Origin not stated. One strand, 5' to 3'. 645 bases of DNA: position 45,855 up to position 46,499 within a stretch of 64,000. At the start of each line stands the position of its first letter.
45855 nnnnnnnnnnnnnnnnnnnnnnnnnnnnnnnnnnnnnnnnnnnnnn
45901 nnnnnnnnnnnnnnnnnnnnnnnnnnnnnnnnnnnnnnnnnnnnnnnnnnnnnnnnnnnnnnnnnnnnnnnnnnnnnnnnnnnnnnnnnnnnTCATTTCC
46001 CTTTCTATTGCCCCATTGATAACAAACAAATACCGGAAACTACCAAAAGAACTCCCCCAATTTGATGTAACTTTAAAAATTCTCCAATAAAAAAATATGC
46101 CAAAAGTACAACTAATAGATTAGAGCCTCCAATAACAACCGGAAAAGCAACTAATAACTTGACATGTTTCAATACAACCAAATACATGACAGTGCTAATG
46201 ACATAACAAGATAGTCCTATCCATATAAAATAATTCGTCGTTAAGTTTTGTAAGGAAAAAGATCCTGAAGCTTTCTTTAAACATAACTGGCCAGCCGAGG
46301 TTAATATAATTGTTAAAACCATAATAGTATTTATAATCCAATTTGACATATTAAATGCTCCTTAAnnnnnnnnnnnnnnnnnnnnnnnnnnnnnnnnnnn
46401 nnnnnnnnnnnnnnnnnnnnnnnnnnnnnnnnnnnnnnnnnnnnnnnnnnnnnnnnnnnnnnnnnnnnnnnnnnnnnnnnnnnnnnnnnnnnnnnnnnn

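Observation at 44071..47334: UbiA-type phosphoribosyl/polyprenyl-phosphate transferase + SMR-like flippase + ArnT-like GT-C transferase + PHP phosphoesterase: a lipid-linked pentose donor pathway inside the EPS locus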

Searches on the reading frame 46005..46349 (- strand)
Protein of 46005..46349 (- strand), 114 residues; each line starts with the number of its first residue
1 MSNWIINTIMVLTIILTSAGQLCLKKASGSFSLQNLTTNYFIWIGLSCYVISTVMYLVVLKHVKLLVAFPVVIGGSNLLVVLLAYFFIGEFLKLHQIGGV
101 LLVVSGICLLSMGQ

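Call 3: search_protein_families(library=pfam, proteins=[window:46005-46349:-], max_evalue=0.01)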
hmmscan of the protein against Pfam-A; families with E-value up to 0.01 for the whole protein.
window:46005-46349:- (114 aa): 2 families
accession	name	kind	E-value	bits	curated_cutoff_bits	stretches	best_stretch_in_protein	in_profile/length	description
PF00892.27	EamA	-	0.0054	17.5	28.2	1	21-111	45-134/135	EamA-like transporter family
PF10639.15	TMEM234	-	0.0082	16.7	30.1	1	31-110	33-112/113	Putative transmembrane family 234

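Call 4: search_protein_families(library=ncbifam, proteins=[window:46005-46349:-], max_evalue=0.01)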
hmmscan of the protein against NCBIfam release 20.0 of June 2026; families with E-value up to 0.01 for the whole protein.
window:46005-46349:- (114 aa): 4 families
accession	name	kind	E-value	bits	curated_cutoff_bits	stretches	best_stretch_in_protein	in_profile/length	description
NF011625.2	PRK15051.1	equivalog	4.5e-09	36.5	92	1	6-111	2-108/111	4-amino-4-deoxy-L-arabinose-phosphoundecaprenol flippase subunit ArnE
NF002816.2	PRK02971.1-2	equivalog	0.00016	22.1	99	1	24-111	29-117/120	4-amino-4-deoxy-L-arabinose-phosphoundecaprenol flippase subunit ArnF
NF033137.0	SMR_qac_int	equivalog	0.0032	18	188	1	3-111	2-101/109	Qac family quaternary ammonium compound efflux SMR transporter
NF000067.2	SMR_qac_FL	exception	0.0046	17.5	205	1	1-111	1-102/110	quaternary ammonium compound efflux SMR transporter QacL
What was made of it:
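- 46005..46349 (-): Small 4-TM SMR/DMT-like protein (ArnE/ArnF/EmrE-like). Candidate flippase for the polyprenyl-P-pentose. NCBIfam ArnE E=4.5e-9 (36.5 bits, below cutoff 92) and ArnF E=1.6e-4 (call 4).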
